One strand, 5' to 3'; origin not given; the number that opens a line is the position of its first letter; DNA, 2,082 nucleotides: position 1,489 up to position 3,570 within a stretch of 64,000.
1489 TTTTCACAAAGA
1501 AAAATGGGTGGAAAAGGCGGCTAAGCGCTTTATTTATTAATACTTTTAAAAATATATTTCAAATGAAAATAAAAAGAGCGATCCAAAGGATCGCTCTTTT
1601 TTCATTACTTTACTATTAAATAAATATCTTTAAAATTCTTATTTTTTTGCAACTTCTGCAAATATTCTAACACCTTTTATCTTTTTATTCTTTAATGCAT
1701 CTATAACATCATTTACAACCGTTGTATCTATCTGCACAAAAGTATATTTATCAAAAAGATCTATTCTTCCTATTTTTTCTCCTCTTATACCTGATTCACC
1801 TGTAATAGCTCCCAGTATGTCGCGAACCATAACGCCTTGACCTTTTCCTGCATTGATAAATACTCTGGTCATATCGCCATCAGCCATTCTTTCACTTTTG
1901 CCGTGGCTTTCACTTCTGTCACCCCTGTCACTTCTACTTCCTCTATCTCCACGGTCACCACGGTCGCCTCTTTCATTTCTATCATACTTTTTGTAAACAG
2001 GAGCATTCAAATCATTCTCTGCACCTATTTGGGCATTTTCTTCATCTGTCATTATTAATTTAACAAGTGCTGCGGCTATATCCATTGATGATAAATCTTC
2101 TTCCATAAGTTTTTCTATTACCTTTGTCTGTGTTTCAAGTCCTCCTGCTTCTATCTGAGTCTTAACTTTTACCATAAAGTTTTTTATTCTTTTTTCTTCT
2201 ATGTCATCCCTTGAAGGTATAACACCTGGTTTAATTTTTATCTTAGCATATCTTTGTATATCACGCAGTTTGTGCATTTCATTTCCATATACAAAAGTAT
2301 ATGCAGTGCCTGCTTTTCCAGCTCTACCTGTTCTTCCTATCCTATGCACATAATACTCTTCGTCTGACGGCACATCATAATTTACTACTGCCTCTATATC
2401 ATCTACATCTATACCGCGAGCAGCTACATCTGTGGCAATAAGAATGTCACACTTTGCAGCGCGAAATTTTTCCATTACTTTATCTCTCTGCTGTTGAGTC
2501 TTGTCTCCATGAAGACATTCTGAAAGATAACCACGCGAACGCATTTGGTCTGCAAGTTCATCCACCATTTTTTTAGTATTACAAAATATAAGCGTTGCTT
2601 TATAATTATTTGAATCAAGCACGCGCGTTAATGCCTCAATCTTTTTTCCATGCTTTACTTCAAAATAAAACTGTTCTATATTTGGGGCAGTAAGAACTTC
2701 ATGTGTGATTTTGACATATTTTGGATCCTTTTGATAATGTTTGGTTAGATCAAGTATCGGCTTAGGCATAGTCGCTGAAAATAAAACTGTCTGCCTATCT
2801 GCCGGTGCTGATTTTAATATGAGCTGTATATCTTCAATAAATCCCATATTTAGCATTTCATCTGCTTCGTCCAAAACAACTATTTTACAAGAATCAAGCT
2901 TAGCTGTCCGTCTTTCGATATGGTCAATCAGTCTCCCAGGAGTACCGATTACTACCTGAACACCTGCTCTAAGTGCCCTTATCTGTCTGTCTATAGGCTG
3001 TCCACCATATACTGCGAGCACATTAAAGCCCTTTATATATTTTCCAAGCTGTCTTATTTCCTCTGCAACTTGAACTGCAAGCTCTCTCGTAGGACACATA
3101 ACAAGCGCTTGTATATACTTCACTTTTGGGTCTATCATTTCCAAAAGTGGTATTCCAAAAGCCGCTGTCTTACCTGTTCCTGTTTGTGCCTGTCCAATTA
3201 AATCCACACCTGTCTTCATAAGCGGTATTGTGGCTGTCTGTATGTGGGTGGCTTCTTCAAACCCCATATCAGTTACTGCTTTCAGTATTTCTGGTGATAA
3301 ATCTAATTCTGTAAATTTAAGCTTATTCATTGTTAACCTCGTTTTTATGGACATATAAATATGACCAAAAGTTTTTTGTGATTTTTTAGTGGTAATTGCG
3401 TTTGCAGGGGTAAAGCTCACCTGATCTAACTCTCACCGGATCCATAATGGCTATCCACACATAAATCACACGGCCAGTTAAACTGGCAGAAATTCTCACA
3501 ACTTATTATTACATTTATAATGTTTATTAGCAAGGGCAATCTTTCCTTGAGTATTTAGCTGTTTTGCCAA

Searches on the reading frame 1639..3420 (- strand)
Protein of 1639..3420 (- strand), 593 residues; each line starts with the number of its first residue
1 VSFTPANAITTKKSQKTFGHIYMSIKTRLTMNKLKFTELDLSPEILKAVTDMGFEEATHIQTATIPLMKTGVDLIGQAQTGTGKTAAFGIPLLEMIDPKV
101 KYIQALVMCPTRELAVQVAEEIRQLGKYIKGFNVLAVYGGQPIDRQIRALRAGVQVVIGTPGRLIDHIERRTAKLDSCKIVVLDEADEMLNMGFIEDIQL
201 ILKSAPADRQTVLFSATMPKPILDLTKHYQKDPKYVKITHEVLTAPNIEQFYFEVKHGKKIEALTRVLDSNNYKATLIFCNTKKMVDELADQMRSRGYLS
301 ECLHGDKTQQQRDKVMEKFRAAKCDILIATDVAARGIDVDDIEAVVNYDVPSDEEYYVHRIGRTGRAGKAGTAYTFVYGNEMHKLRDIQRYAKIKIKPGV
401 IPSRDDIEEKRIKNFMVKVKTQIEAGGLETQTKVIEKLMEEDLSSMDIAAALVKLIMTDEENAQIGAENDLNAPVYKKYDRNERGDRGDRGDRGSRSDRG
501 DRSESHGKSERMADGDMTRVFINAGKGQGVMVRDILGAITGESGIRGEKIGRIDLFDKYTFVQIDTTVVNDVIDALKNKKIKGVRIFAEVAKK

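Call 79: search_protein_families(library=pfam, proteins=[window:1639-3420:-], max_evalue=0.00001)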
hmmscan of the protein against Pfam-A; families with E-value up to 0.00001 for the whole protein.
window:1639-3420:- (593 aa): 5 families
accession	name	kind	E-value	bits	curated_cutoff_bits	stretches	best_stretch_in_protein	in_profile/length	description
PF00270.35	DEAD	-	1.2e-53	181.8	26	1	58-223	1-165/167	DEAD/DEAH box helicase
PF00271.37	Helicase_C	-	4.4e-36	123.9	23.5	1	259-368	1-110/110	Helicase conserved C-terminal domain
PF03880.21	DbpA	-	5.1e-22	78.2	25.6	1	519-589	1-71/72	DbpA RNA binding domain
PF25399.1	DeaD_dimer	-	8.5e-16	58.2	23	1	402-461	1-61/67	RNA helicase DeaD dimerization domain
PF04851.21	ResIII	-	7.8e-06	26.3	22.5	0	77-218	29-162/164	Type III restriction enzyme, res subunit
